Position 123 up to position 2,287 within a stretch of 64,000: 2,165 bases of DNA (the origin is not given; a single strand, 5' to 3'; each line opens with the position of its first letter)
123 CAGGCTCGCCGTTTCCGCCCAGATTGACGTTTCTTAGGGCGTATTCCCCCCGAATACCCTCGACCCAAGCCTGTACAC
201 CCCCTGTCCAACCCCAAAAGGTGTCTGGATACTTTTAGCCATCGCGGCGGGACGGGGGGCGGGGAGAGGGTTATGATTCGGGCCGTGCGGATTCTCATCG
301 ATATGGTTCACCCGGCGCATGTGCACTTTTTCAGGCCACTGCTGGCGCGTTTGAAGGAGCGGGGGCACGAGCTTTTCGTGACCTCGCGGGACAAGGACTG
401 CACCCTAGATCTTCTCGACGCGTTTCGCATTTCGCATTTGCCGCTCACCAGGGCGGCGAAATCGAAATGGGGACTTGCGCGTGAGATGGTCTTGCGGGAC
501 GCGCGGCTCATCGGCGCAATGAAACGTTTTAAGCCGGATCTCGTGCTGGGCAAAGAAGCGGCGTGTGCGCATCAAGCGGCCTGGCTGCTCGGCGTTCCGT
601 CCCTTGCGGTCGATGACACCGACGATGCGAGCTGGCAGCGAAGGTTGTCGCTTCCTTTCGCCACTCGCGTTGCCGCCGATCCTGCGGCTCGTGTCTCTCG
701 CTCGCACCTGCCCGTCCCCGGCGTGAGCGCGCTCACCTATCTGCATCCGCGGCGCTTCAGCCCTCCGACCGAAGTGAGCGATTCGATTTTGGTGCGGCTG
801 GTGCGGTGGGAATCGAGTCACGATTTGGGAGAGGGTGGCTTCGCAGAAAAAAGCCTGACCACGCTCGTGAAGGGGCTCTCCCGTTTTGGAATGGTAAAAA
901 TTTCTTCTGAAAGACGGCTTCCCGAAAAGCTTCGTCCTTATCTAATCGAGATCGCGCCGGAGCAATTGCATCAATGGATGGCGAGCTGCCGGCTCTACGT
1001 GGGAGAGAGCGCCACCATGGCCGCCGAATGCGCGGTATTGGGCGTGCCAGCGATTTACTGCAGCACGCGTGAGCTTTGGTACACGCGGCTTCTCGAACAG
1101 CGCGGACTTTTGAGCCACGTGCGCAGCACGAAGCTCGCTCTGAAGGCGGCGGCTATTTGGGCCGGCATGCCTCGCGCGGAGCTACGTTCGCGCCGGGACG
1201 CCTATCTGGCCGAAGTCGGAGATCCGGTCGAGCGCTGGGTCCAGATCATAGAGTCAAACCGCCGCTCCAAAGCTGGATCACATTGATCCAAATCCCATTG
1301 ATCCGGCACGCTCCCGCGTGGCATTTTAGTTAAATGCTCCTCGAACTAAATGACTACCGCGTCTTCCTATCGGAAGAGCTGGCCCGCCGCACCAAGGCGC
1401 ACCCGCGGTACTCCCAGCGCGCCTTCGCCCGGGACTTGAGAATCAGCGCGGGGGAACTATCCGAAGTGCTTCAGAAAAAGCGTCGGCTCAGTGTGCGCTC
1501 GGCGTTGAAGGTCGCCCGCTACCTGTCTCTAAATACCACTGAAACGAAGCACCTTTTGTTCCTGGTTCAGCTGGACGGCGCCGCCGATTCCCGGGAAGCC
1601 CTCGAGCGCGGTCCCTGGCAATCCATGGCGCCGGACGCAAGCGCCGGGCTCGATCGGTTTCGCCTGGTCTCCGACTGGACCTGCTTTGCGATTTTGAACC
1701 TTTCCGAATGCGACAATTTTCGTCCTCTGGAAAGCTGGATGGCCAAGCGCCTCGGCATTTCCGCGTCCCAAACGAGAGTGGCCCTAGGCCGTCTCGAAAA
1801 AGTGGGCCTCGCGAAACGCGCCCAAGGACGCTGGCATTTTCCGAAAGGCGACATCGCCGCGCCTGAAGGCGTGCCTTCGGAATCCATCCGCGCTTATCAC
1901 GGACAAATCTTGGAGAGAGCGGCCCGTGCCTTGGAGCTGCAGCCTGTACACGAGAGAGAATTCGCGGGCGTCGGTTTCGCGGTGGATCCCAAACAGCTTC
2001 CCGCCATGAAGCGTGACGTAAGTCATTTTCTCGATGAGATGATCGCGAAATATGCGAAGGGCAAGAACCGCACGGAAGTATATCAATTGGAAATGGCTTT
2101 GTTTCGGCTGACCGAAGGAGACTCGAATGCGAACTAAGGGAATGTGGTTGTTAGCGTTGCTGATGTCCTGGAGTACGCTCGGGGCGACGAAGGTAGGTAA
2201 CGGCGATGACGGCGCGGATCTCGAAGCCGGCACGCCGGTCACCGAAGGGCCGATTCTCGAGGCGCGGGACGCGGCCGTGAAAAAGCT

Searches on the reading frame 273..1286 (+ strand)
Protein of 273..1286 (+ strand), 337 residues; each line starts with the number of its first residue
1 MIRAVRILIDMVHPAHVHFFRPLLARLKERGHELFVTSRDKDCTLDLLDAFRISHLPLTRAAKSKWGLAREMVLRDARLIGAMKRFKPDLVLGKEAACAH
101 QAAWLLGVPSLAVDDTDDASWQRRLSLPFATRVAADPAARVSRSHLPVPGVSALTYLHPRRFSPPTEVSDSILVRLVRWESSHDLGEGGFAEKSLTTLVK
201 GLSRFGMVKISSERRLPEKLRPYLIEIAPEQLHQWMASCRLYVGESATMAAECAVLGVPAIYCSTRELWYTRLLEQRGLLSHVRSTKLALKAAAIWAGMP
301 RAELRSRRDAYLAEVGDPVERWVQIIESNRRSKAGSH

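Call 29: search_protein_families(library=pfam, proteins=[window:273-1286:+])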
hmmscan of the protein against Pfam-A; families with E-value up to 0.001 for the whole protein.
window:273-1286:+ (337 aa): 1 family
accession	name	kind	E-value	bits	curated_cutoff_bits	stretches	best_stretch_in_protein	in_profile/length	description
PF04007.18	DUF354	-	1.2e-13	51.3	22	1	6-133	2-129/349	Protein of unknown function (DUF354)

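Call 34: find_encoding_contigs(protein=window:273-1283:+, flank=10000, max_places=10)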
Protein window:273-1283:+ (337 aa): 1 contig read that carries it; 1 place shown.
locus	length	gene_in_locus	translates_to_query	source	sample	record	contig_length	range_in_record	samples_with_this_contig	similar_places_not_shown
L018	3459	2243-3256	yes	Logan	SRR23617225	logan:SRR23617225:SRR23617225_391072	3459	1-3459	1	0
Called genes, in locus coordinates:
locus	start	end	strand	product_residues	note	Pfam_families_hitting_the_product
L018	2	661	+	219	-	?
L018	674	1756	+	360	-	PF03301:Trp_dioxygenase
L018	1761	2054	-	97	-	-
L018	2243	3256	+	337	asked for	PF04007:DUF354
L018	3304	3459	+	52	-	?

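Call 57: find_homologous_proteins(query=window:273-1283:+, max_evalue=1e-60)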
Query window:273-1283:+ (337 aa): 37 proteins with E <= 1e-60 among 8000 candidates.
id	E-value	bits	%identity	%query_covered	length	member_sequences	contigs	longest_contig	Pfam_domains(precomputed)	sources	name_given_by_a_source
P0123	1.8e-220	749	100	100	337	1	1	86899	PF04007.18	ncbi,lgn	-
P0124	3.5e-130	452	66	97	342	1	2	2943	PF04007.18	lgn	-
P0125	1.6e-123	430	58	100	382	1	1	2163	PF04007.18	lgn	-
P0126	2.0e-123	430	60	99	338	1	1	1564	PF04007.18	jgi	-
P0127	5.3e-123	428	61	96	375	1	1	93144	PF04007.18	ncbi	-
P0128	2.9e-83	298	48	97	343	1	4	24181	PF04007.18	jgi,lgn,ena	jgi:predicted glycosyltransferase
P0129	1.3e-81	292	48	93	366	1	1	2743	PF13579.13,PF04007.18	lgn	-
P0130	2.7e-81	291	49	93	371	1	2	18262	PF04007.18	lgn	-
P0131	3.9e-81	291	50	84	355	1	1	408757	PF13579.13,PF04007.18,PF13439.13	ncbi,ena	-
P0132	2.2e-77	279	49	86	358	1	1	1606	PF04007.18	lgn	-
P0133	3.1e-77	278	47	93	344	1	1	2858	PF13579.13,PF04007.18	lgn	-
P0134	3.8e-77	278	46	92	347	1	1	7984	PF04007.18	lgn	-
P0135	4.3e-77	278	46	96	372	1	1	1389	PF04007.18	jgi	jgi:predicted glycosyltransferase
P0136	4.5e-75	271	45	97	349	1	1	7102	PF13579.13,PF04007.18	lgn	-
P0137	1.9e-74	269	46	97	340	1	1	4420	PF04007.18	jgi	-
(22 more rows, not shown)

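Call 58: find_encoding_contigs(protein=P0127, flank=10000)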
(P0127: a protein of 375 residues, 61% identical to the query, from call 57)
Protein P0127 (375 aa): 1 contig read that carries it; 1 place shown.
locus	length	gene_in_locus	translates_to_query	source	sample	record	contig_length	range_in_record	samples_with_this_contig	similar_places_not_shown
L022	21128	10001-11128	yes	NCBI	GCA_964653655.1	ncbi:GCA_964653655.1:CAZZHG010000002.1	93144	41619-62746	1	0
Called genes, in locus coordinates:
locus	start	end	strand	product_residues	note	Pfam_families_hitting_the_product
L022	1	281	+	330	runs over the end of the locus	PF14378:PAP2_3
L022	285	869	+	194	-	-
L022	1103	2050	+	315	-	-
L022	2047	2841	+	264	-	PF02348:CTP_transf_3, PF12804:NTP_transf_3 (faint)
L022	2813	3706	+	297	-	PF13292:DXP_synthase_N (weak), PF00456:Transketolase_N, PF00676:E1_dh (weak)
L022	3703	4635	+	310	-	PF02779:Transket_pyr, PF02780:Transketolase_C, PF17147:PFOR_II (weak)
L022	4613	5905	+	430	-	PF00202:Aminotran_3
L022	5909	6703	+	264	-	PF00106:adh_short, PF08659:KR (weak), PF01370:Epimerase, PF13561:adh_short_C2, PF00106:adh_short (weak)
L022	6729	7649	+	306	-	PF03102:NeuB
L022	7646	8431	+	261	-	PF04116:FA_hydroxylase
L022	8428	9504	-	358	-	PF03372:Exo_endo_phos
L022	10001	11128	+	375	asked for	PF04007:DUF354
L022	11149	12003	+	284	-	PF14394:DUF4423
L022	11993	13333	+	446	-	-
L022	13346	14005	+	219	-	-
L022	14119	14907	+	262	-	PF00106:adh_short, PF08659:KR, PF13561:adh_short_C2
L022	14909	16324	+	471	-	PF00069:Pkinase, PF07714:PK_Tyr_Ser-Thr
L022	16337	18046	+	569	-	PF01590:GAF, PF13185:GAF_2, PF00158:Sigma54_activat, PF14532:Sigma54_activ_2, PF07728:AAA_5 (weak), PF25601:AAA_lid_14, PF02954:HTH_8 (weak)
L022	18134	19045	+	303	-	-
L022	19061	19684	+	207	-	-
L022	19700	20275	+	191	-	-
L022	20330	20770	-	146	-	PF00254:FKBP_C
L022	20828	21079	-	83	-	PF01176:eIF-1a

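Call 59: find_encoding_contigs(protein=P0124, flank=10000)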
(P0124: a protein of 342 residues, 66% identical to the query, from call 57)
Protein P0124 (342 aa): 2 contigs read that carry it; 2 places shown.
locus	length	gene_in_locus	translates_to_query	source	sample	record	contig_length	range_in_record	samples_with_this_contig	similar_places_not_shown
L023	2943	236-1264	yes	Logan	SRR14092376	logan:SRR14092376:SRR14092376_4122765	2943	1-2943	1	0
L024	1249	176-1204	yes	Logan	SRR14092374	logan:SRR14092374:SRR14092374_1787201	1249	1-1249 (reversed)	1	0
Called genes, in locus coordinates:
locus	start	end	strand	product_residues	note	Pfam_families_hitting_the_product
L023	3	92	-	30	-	?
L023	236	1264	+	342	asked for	PF04007:DUF354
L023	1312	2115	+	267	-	PF14394:DUF4423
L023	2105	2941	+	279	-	?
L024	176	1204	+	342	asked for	PF04007:DUF354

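Call 81: search_protein_families(library=ncbifam, proteins=[window:273-1286:+])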
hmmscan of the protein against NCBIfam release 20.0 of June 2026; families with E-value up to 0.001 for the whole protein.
window:273-1286:+ (337 aa): 0 families

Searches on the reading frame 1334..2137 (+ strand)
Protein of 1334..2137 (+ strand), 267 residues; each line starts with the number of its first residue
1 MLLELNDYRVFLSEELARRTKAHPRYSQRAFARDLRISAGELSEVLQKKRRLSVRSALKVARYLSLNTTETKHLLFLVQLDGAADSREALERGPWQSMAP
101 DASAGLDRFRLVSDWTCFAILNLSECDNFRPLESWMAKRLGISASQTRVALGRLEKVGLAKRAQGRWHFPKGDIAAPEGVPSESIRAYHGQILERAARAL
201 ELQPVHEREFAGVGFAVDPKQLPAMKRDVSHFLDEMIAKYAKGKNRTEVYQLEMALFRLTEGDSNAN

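Call 29: search_protein_families(library=pfam, proteins=[window:1334-2137:+])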
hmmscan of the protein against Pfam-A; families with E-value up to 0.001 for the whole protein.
window:1334-2137:+ (267 aa): 1 family
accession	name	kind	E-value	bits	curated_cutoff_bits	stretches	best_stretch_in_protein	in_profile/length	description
PF14394.12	DUF4423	-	4.3e-35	121.4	30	1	107-259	13-165/165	Domain of unknown function (DUF4423)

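Call 78: find_encoding_contigs(protein=window:1334-2134:+, flank=10000, max_places=10)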
Protein window:1334-2134:+ (267 aa): 1 contig read that carries it; 1 place shown.
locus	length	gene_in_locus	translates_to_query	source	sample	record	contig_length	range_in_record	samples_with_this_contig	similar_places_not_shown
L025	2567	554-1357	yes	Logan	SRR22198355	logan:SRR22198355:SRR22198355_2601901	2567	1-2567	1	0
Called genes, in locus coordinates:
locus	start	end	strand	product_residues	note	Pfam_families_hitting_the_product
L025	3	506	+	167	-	?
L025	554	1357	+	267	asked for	PF14394:DUF4423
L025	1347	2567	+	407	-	?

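Call 81: search_protein_families(library=ncbifam, proteins=[window:1334-2137:+])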
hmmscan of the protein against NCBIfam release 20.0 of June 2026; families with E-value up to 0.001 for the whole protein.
window:1334-2137:+ (267 aa): 2 families
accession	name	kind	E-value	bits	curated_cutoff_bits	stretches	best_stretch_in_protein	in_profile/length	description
TIGR02147.1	Fsuc_second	paralog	6.7e-31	107.7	50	1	3-261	5-271/272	TIGR02147 family protein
TIGR02607.1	antidote_HigA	equivalog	3.1e-05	23.7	47.7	1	27-66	22-61/81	HigA family addiction module antitoxin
